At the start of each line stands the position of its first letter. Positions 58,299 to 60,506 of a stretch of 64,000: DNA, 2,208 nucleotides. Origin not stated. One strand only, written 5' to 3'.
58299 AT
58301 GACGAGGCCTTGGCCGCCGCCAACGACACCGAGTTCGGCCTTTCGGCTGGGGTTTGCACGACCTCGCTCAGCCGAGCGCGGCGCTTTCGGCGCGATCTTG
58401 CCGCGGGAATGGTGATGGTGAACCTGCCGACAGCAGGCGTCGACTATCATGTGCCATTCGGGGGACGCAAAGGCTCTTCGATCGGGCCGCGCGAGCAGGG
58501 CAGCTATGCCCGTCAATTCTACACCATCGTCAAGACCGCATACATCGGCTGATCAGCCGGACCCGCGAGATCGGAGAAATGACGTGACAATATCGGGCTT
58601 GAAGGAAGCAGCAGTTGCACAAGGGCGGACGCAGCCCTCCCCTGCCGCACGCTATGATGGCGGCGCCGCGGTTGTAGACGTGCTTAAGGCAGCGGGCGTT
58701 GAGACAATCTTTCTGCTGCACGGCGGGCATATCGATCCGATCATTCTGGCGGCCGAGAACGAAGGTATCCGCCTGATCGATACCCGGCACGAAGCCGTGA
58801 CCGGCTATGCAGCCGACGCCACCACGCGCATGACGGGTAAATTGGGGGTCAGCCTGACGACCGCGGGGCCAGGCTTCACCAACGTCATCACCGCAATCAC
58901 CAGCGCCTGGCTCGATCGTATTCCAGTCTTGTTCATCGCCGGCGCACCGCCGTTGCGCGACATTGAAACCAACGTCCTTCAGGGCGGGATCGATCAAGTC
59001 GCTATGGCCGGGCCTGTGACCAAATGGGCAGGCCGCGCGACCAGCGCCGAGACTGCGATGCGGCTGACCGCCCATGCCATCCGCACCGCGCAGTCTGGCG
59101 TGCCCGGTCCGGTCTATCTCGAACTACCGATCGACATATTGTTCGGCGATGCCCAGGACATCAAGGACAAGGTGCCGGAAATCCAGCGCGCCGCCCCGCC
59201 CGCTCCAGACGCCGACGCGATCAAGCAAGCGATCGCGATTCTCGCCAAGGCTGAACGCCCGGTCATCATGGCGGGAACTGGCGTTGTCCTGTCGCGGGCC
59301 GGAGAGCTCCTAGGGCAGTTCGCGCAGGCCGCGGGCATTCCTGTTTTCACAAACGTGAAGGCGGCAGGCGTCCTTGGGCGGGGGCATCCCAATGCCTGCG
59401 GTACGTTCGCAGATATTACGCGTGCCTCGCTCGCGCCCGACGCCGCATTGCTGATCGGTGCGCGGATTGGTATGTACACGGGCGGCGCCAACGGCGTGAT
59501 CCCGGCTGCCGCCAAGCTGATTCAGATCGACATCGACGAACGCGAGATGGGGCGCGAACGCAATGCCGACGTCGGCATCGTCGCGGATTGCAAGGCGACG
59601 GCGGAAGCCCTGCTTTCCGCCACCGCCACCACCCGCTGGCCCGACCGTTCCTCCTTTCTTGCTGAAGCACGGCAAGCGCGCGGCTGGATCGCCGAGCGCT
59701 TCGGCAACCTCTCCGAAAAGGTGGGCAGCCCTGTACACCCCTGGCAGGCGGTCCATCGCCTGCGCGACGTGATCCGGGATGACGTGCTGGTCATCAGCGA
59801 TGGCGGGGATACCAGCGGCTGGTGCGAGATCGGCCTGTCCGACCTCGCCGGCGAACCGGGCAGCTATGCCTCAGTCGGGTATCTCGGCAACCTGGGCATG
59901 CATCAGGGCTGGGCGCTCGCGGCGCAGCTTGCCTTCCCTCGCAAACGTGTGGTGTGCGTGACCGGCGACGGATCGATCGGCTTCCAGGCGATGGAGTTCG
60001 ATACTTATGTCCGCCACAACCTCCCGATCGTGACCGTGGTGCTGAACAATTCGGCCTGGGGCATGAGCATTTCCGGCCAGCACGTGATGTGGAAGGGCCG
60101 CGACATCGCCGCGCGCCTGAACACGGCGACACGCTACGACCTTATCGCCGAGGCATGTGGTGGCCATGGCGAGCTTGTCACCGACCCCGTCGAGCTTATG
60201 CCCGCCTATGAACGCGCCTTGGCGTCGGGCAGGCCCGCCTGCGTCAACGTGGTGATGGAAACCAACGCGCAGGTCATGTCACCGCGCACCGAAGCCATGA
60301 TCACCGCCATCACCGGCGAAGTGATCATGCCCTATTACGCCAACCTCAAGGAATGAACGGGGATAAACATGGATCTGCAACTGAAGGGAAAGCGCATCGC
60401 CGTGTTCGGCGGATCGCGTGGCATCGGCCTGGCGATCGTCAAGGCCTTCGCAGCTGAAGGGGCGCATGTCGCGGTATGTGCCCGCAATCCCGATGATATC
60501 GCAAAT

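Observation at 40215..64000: Candidate undescribed aromatic catabolic island combining hydroxycinnamoyl-CoA cleavage, meta-cleavage and a BAL-like lyase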

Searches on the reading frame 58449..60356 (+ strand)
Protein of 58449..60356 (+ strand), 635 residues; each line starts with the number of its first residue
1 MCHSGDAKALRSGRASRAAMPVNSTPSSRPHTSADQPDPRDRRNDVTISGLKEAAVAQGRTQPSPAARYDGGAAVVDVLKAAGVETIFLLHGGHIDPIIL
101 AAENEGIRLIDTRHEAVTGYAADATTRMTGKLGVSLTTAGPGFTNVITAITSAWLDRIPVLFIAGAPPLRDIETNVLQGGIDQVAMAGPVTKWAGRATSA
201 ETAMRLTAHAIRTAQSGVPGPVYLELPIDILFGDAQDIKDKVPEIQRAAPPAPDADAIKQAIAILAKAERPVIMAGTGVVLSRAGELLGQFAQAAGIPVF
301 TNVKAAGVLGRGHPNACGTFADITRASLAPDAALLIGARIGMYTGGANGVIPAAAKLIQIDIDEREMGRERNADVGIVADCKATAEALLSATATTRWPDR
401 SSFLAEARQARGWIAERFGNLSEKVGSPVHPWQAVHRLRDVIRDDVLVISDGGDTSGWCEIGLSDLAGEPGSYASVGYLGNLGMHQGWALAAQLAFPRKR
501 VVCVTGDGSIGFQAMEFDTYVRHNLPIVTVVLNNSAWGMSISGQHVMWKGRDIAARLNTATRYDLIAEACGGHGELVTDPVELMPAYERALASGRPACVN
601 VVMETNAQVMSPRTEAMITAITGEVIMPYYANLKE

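Call 5: search_protein_families(library=pfam, proteins=[window:58449-60356:+])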
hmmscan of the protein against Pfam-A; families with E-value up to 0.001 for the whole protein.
window:58449-60356:+ (635 aa): 3 families
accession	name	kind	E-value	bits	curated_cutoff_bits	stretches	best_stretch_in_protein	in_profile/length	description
PF02776.23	TPP_enzyme_N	-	1.6e-36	125.1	26.8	1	70-186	2-119/119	Thiamine pyrophosphate enzyme, N-terminal TPP binding domain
PF02775.26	TPP_enzyme_C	-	9.8e-29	100.5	21.9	1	468-601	16-151/151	Thiamine pyrophosphate enzyme, C-terminal TPP binding domain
PF00205.28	TPP_enzyme_M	-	1.1e-27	96.9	30.4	1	258-388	1-137/137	Thiamine pyrophosphate enzyme, central domain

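Call 7: search_protein_families(library=ncbifam, proteins=[window:58449-60356:+], max_evalue=0.00001)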
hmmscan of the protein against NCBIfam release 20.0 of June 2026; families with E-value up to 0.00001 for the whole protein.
window:58449-60356:+ (635 aa): 51 families (the best 25 are shown)
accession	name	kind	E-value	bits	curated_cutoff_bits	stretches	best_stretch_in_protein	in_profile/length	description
NF004516.0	PRK05858.1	equivalog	1.3e-110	370.6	587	1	61-614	3-544/548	acetolactate synthase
NF058623.1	HdaclCoAlyACT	equivalog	6.7e-88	295.8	600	1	73-608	14-545/575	2-hydroxyacyl-CoA lyase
NF006122.0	PRK08266.1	subfamily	2e-86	290.6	571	1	70-608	5-529/543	hypothetical protein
NF006721.0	PRK09259.1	equivalog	2.5e-85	287.2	557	1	66-611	12-558/574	oxalyl-CoA decarboxylase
TIGR00118.1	acolac_lg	equivalog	2.2e-84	283.9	538.35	1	71-610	3-541/557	biosynthetic-type acetolactate synthase large subunit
TIGR03254.1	oxalate_oxc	equivalog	2e-81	274.4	739.4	1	69-608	3-542/554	oxalyl-CoA decarboxylase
NF006524.0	PRK08978.1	equivalog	6.4e-78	262.4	738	1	71-609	3-530/548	acetolactate synthase 2 catalytic subunit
NF004919.0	PRK06276.1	equivalog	1e-77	261.8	866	1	70-616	2-552/582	acetolactate synthase large subunit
NF006052.0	PRK08199.1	subfamily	1.5e-75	254.6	539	1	68-610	7-544/559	thiamine pyrophosphate protein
NF006377.0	PRK08611.1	equivalog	7.8e-75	252.5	742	1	71-610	6-536/576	pyruvate oxidase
NF004710.0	PRK06048.1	equivalog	4e-74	250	976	1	68-613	7-549/561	acetolactate synthase large subunit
NF005713.0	PRK07525.1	subfamily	8.9e-73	245.6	620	1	74-616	11-574/592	sulfoacetaldehyde acetyltransferase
NF006187.0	PRK08322.1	equivalog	1.1e-71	241.9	509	1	74-611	7-538/548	acetolactate synthase large subunit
NF006016.1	PRK08155.1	equivalog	1.8e-71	241.3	870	1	68-610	2-539/554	acetolactate synthase large subunit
NF004772.0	PRK06112.1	subfamily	4.4e-70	236.6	673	1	63-607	8-563/578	acetolactate synthase catalytic subunit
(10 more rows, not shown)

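Call 15: search_solved_structures(query=window:58449-60356:+, max_evalue=1e-20)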
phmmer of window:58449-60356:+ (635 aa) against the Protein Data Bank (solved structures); distinct sequences matched with E-value up to 1e-20: 122 (the best 60 are shown).
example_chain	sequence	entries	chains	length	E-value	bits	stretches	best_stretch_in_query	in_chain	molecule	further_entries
3iae_A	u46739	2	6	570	1.2e-111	377.4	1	69-604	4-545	Benzaldehyde lyase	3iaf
2ag0_A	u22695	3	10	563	1.4e-111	377.2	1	69-604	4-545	benzaldehyde lyase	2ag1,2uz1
2uz1_B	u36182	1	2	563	1.5e-111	377.2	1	69-604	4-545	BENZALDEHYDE LYASE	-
3d7k_A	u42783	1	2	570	1.5e-111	377.1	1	69-604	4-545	Benzaldehyde lyase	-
4qpz_A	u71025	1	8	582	4.1e-111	375.7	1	69-604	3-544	Formolase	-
4qq8_A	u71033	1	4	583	1.5e-108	367.2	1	69-604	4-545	Formolase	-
8y8m_A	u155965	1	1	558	9.3e-98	331.6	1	70-603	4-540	Thiamine pyrophosphate-binding protein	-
8y7s_A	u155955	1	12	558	9.7e-98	331.5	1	70-603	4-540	Thiamine pyrophosphate-binding protein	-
8vzk_A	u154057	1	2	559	5.4e-69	236.6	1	64-608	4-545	Oxalyl-CoA decarboxylase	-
9qz5_A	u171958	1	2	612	8.5e-68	232.6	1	72-607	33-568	2-hydroxyacyl-CoA lyase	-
7pt3_A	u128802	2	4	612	2.5e-67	231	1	72-607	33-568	2-hydroxyacyl-CoA lyase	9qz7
7pt2_A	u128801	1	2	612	2.6e-67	231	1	72-607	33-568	2-hydroxyacyl-CoA lyase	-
7pt1_A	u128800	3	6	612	2.7e-67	230.9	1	72-607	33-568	2-hydroxyacyl-CoA lyase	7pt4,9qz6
9qz4_A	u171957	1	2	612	2.8e-67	230.9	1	72-607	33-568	2-hydroxyacyl-CoA lyase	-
7b2e_A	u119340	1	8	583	5.3e-65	223.4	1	64-604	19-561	Putative oxalyl-CoA decarboxylase (Oxc, yfdU)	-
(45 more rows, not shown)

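Call 24: find_related_loci(query=window:58584-60356:+, collection=genome_contigs, flank=10000)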
Query window:58584-60356:+ (590 aa) in genome_contigs; peptide patterns used: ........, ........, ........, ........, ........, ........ (x = any residue, [..] = any of these).
105 stretches matched a pattern; 33 encode a relative of the query (tblastn E <= 1e-3); 33 distinct loci.
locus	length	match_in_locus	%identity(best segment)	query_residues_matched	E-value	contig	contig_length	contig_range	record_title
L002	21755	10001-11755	74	1-590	0e+0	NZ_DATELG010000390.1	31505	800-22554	MAG: Phenylobacterium sp. isolate SMAG_U8910 k141_1686846, whole genome shotgun sequence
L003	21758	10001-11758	74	1-590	0e+0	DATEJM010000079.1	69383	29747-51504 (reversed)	MAG TPA_asm: Steroidobacteraceae bacterium isolate SMAG_U8864 k141_389940, whole genome shotgun sequence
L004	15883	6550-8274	76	16-590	0e+0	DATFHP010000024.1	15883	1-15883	MAG TPA_asm: Allosphingosinicella sp. isolate SMAG_U8692 k141_895878, whole genome shotgun sequence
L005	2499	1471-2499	74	16-360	8e-174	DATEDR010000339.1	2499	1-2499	MAG TPA_asm: Sphingobium sp. isolate SMAG_U8712 k141_629292, whole genome shotgun sequence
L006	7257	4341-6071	43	22-587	1e-133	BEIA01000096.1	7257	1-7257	Bacterium HR24 DNA, contig: NODE_3163_96, isolate: HRbin24, whole genome shotgun sequence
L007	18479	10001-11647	43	15-562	4e-131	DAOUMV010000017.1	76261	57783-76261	MAG TPA_asm: Dehalococcoidia bacterium isolate W92_284 k127_626474, whole genome shotgun sequence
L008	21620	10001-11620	44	23-562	2e-130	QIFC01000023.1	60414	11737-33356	MAG: Chloroflexi bacterium isolate SZUA-185 Ga0063294_10000142, whole genome shotgun sequence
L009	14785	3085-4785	42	8-573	5e-130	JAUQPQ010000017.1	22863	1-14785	MAG: Chloroflexota bacterium isolate JZ-1.bins.128.201901 NODE_1613_length_22863_cov_4.708172, whole genome shotgun sequ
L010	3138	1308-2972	42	16-571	1e-134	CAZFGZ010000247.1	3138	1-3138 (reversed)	MAG TPA_asm: uncultured Dehalococcoidia bacterium isolate binchicken_co89_502 genome assembly, contig: NODE_71323_length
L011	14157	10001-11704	42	3-571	3e-129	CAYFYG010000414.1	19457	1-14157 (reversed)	MAG TPA_asm: uncultured Dehalococcoidia bacterium isolate ERP108616_co1_86 genome assembly, contig: k119_1479316, whole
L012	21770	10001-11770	41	14-587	6e-128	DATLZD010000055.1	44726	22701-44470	MAG TPA_asm: Dehalococcoidia bacterium isolate SMAG_U13289 k141_146679, whole genome shotgun sequence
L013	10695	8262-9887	42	21-562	5e-127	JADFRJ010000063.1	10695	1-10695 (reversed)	MAG: Chloroflexota bacterium isolate B85T3L11 B85T3L11_NODE6903, whole genome shotgun sequence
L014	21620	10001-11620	43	23-562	8e-127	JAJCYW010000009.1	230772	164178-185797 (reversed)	MAG: Chloroflexota bacterium isolate OFTM331 OFTM331_8, whole genome shotgun sequence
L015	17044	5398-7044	42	23-571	4e-126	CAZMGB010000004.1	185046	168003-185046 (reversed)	MAG TPA_asm: uncultured Dehalococcoidia bacterium isolate SRP323688_co1_256 genome assembly, contig: NODE_140_length_185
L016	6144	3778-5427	41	12-559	7e-121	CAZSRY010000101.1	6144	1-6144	MAG TPA_asm: uncultured Dehalococcoidia bacterium isolate binchicken_co89_500 genome assembly, contig: NODE_27330_length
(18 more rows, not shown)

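Call 35: search_protein_families(library=pfam, proteins=[L002:14318-15955:+, L002:16814-19021:+, L002:3217-3879:-, L002:16012-16398:+, L003:3638-5125:-, L003:14360-15343:-, L003:16326-18998:-, L003:19141-21621:-, L004:636-1430:+, L004:1524-2837:+])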
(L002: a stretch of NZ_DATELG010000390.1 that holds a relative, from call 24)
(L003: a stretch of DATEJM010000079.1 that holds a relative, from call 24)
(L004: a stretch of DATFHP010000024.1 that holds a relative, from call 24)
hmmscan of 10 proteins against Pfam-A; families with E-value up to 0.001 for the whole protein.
L002:14318-15955:+ (545 aa): 2 families
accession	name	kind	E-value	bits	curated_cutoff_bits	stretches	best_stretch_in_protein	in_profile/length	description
PF00501.34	AMP-binding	-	1.4e-82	278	29.9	1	16-378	2-384/384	AMP-binding enzyme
PF13193.12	AMP-binding_C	-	1.5e-21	77.5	24.5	1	428-503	1-76/76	AMP-binding enzyme C-terminal domain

L002:16814-19021:+ (735 aa): 2 families
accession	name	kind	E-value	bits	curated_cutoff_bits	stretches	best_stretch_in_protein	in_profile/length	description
PF00593.30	TonB_dep_Rec_b-barrel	-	1.6e-43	150.7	27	1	248-700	8-436/436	TonB dependent receptor-like, beta-barrel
PF07715.20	Plug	-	3.2e-18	66.6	23.9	1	62-167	2-106/107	TonB-dependent Receptor Plug Domain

L002:3217-3879:- (220 aa): 0 families

L002:16012-16398:+ (128 aa): 0 families

L003:3638-5125:- (495 aa): 2 families
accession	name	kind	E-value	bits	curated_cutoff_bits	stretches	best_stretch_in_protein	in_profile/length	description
PF00501.34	AMP-binding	-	1.6e-87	294.2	29.9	1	2-352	13-384/384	AMP-binding enzyme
PF13193.12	AMP-binding_C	-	7.1e-23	81.8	24.5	1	402-477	1-76/76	AMP-binding enzyme C-terminal domain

L003:14360-15343:- (327 aa): 2 families
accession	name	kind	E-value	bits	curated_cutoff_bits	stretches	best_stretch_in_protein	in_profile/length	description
PF05368.20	NmrA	-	1.1e-16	61.8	27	1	20-311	4-298/298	NmrA-like family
PF13460.12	NAD_binding_10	-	1.5e-11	45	27.2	1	25-171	1-145/184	NAD(P)H-binding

L003:16326-18998:- (890 aa): 2 families
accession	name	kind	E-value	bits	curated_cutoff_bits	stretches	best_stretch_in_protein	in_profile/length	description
PF00593.30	TonB_dep_Rec_b-barrel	-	2.9e-33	116.8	27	1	297-845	12-435/436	TonB dependent receptor-like, beta-barrel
PF07715.20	Plug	-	2.4e-13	51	23.9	1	180-286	2-107/107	TonB-dependent Receptor Plug Domain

L003:19141-21621:- (826 aa): 2 families
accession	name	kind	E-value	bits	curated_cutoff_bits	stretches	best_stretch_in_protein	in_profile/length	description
PF01326.24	PPDK_N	-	7.7e-42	144.2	27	3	71-289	80-217/328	Pyruvate phosphate dikinase, AMP/ATP-binding domain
PF00391.29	PEP-utilizers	-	3.1e-20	72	23.1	1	423-504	3-72/72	PEP-utilising enzyme, mobile domain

L004:636-1430:+ (264 aa): 1 family
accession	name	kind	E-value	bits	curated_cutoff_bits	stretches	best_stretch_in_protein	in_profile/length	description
PF00582.32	Usp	-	1e-11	46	24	2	1-136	1-140/141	Universal stress protein family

L004:1524-2837:+ (437 aa): 1 family
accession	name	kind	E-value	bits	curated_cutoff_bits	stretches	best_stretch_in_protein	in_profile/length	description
PF01566.24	Nramp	-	1.1e-77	262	29.8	1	48-409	2-354/357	Natural resistance-associated macrophage protein-like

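Call 43: search_dna_similar(query=window:58584-60356:+, collection=plasmids, mode=protein, max_rows=15, max_evalue=1e-50)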
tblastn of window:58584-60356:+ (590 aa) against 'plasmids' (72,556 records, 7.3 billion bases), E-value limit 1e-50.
Records with a match: 19; places in all: 20; records where one place covers at least 80% of the query: 19.
Best place of each record, by identity: <60% 19.
By first word of the organism name: Cupriavidus 3; Rhodococcus 2; Streptomyces 2; Phyllobacterium 2; Azospirillum 2; Variovorax 1; halophilic 1; Nonomuraea 1; Paracoccus 1; Ruegeria 1; and 3 more.
By predicted mobility (MOB-suite, as given by PLSDB): non-mobilizable 12; mobilizable 5; conjugative 2.
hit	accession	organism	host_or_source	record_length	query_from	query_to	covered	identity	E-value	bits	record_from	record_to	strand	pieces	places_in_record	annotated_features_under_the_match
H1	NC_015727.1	Cupriavidus necator N-1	soil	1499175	23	588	96%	42.4%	7e-108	363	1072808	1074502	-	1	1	record has no annotation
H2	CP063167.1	Variovorax paradoxus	-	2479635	22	573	94%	42.1%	4e-101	343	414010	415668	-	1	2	thiamine pyrophosphate-binding protein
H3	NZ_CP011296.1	Rhodococcus erythropolis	pure culture,soil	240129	25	588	96%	41.1%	1e-106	360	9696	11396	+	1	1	thiamine pyrophosphate-binding protein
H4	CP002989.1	halophilic archaeon DL31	-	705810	25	569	92%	34.9%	6e-68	247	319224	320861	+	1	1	Acetolactate synthase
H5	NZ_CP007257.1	Rhodococcus erythropolis R138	Hydroponic pots with potatoes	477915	26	556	90%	35.1%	3e-81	286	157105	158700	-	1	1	thiamine pyrophosphate-binding protein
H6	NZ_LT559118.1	Nonomuraea gerenzanensis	-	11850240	26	569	92%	33.4%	5e-68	247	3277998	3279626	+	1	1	none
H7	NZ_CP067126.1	Paracoccus alcaliphilus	whole organism,soil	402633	25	562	91%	33.5%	5e-51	197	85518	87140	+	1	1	oxc: oxalyl-CoA decarboxylase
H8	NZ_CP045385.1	Ruegeria sp. THAF33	pure culture,Surface of a polyethylene ...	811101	20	575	94%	32.1%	2e-51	198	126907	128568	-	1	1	thiamine pyrophosphate-binding protein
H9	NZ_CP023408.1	Streptomyces fungicidicus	Pig,cell culture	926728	26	562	91%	33.1%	1e-66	243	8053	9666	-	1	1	thiamine pyrophosphate-binding protein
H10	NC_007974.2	Cupriavidus metallidurans CH34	-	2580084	26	572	93%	32.3%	8e-63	232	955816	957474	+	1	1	none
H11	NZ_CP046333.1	Cupriavidus metallidurans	sedimentation pond in a zinc factory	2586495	26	572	93%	32.3%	8e-63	232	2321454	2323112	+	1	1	none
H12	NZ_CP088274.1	Phyllobacterium sp. T1293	Melilotus albus,Cell culture,root nodule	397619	26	572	93%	32.0%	6e-61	226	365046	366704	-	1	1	thiamine pyrophosphate-binding protein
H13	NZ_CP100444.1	Streptomyces rimosus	pure culture,OTC cluster deletion ...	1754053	18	562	92%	32.0%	6e-58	218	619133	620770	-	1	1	record has no annotation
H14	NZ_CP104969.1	Phyllobacterium zundukense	Vicia costata,cell culture,root nodule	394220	26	572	93%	31.9%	6e-61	226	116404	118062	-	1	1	thiamine pyrophosphate-binding protein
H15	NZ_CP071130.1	Caballeronia sp. M1242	Homo sapiens,ETA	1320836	26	556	90%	32.7%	2e-64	236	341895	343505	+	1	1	none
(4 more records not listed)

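Call 44: get_annotated_region(hit=H2, flank=9000)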
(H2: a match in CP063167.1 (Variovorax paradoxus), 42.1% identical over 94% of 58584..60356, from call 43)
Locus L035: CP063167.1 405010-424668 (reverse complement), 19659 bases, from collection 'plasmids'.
description: Variovorax paradoxus strain VAI-C plasmid unnamed, complete sequence
organism: Variovorax paradoxus (NCBI taxid 34073)
taxonomy: Bacteria; Pseudomonadota; Betaproteobacteria; Burkholderiales; Comamonadaceae; Variovorax; Variovorax paradoxus
host: -; source: -; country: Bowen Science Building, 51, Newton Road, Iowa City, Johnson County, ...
typing (MOB-suite, as given by PLSDB): non-mobilizable
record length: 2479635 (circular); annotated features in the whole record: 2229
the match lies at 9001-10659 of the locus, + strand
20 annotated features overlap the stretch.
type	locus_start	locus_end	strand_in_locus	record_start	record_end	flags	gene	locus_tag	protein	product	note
CDS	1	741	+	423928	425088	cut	-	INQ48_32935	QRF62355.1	acyl-CoA/acyl-ACP dehydrogenase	-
CDS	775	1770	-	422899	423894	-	-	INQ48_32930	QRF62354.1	NADPH:quinone oxidoreductase family protein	-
CDS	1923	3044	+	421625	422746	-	-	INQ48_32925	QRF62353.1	CoA transferase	-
CDS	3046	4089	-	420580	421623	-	-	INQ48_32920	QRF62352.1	AraC family transcriptional regulator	-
CDS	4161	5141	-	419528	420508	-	-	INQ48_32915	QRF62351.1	tripartite tricarboxylate transporter substrate binding protein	-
CDS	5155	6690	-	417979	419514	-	-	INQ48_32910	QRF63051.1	AMP-binding protein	-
CDS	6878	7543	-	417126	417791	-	-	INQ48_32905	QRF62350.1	TetR/AcrR family transcriptional regulator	-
CDS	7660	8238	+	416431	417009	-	-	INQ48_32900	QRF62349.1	SCO family protein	-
CDS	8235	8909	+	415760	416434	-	-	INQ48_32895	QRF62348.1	TetR/AcrR family transcriptional regulator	-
CDS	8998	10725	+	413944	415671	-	-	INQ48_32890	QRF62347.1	thiamine pyrophosphate-binding protein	-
CDS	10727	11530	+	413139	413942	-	-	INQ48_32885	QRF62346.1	glucose 1-dehydrogenase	-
CDS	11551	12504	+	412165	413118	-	-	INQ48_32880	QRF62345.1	alcohol dehydrogenase catalytic domain-containing protein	-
CDS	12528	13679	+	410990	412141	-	-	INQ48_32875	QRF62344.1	ABC transporter substrate-binding protein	-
CDS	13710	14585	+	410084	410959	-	-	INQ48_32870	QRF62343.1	branched-chain amino acid ABC transporter permease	-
CDS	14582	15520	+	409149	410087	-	-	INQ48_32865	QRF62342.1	branched-chain amino acid ABC transporter permease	-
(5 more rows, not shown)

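Call 45: get_annotated_region(hit=H3, flank=9000)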
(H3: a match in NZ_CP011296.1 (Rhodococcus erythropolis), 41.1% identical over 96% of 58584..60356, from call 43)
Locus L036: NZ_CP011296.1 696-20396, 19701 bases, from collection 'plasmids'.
description: Rhodococcus erythropolis strain BG43 plasmid pRLCBG43, complete sequence
organism: Rhodococcus erythropolis (NCBI taxid 1833)
taxonomy: Bacteria; Actinomycetota; Actinomycetes; Mycobacteriales; Nocardiaceae; Rhodococcus; Rhodococcus erythropolis
host: -; source: pure culture,soil; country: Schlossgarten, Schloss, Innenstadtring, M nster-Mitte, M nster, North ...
typing (MOB-suite, as given by PLSDB): mobilizable; replicon rep_cluster_1605; relaxase MOBP
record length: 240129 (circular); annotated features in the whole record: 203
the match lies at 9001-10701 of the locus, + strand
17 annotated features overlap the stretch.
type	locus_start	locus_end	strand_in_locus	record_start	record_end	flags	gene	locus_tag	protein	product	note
CDS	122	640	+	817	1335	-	-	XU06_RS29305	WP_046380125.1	cupin domain-containing protein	-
CDS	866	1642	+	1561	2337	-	-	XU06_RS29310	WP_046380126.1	IclR family transcriptional regulator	GO:0006355 - regulation of DNA-templated transcription [Evidence IEA]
CDS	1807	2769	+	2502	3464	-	-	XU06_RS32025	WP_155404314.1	polysaccharide deacetylase family protein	GO:0005975 - carbohydrate metabolic process [Evidence IEA]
CDS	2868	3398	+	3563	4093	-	-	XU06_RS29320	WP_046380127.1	carboxymuconolactone decarboxylase family protein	-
CDS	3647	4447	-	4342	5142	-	-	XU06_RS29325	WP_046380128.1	alpha/beta fold hydrolase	-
CDS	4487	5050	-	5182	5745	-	-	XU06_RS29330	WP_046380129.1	cupin domain-containing protein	-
CDS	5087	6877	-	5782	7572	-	-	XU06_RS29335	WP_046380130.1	FAD-dependent monooxygenase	-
CDS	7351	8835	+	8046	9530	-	-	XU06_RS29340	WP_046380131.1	aldehyde dehydrogenase (NADP(+))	-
CDS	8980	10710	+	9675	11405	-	-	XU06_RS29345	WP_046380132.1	thiamine pyrophosphate-binding protein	-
CDS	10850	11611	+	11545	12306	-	-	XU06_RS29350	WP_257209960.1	SDR family NAD(P)-dependent oxidoreductase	-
CDS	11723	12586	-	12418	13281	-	-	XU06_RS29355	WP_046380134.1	fumarylacetoacetate hydrolase family protein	-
CDS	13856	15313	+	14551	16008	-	-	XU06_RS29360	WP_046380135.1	MFS transporter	GO:0055085 - transmembrane transport [Evidence IEA]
CDS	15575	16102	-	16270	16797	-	-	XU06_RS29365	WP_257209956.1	IS3 family transposase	-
CDS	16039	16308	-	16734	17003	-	-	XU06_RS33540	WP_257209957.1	transposase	-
CDS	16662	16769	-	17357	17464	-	-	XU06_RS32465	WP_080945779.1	transposase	GO:0006313 - DNA transposition [Evidence IEA]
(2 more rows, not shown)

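Call 51: find_homologous_proteins(query=window:58584-60356:+, max_evalue=1e-80)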
Query window:58584-60356:+ (590 aa): 1879 proteins with E <= 1e-80 among 8000 candidates; the best 120 are listed.
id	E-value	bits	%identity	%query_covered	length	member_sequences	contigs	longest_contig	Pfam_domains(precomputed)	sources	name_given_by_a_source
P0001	0.0e+0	1309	100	100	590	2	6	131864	PF02775.27,PF02776.24,PF00205.29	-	-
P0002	0.0e+0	1174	89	100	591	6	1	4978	PF02775.27,PF02776.24,PF00205.29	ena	-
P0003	0.0e+0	1172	89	100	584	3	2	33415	PF02775.27,PF02776.24,PF00205.29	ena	-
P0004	0.0e+0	1096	82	100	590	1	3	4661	PF02775.27,PF02776.24,PF00205.29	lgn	-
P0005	0.0e+0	1053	79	100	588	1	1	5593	PF02775.27,PF02776.24,PF00205.29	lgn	-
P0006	0.0e+0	1014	77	100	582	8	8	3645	PF02775.27,PF02776.24,PF00205.29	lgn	-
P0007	0.0e+0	1013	77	100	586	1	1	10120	PF02775.27,PF02776.24,PF00205.29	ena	-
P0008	0.0e+0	1010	78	100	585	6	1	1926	PF02775.27,PF02776.24,PF00205.29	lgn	-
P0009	1.9e-296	1002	76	100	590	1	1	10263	PF02775.27,PF02776.24,PF00205.29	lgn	-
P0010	5.5e-292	988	78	96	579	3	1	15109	PF02775.27,PF02776.24,PF00205.29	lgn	-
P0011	1.2e-288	977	77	97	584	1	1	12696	PF02775.27,PF02776.24,PF00205.29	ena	-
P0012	3.6e-288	975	76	97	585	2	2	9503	PF02775.27,PF02776.24,PF00205.29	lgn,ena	-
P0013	8.7e-288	974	76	97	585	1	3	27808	PF02775.27,PF02776.24,PF00205.29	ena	-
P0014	6.0e-287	971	74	100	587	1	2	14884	PF02775.27,PF02776.24,PF00205.29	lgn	-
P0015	1.8e-285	966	75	97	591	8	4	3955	PF02775.27,PF02776.24,PF00205.29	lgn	-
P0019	1.2e-277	940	73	100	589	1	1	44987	PF02775.27,PF02776.24,PF00205.29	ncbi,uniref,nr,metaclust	ncbi:thiamine pyrophosphate-binding protein [Novosphingobium sp. Fuku2-ISO-50]|uniref:thiamine pyrop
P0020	4.2e-277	939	73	96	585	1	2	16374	PF02775.27,PF02776.24,PF00205.29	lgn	-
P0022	4.9e-239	813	64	96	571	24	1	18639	PF02775.27,PF02776.24,PF00205.29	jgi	-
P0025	1.2e-182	627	52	96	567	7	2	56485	PF02775.27,PF02776.24,PF00205.29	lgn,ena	-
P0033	7.1e-160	552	48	95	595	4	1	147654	PF02775.27,PF02776.24,PF00205.29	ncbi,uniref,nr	ncbi:thiamine pyrophosphate-binding protein [Bradyrhizobium glycinis]|uniref:thiamine pyrophosphate-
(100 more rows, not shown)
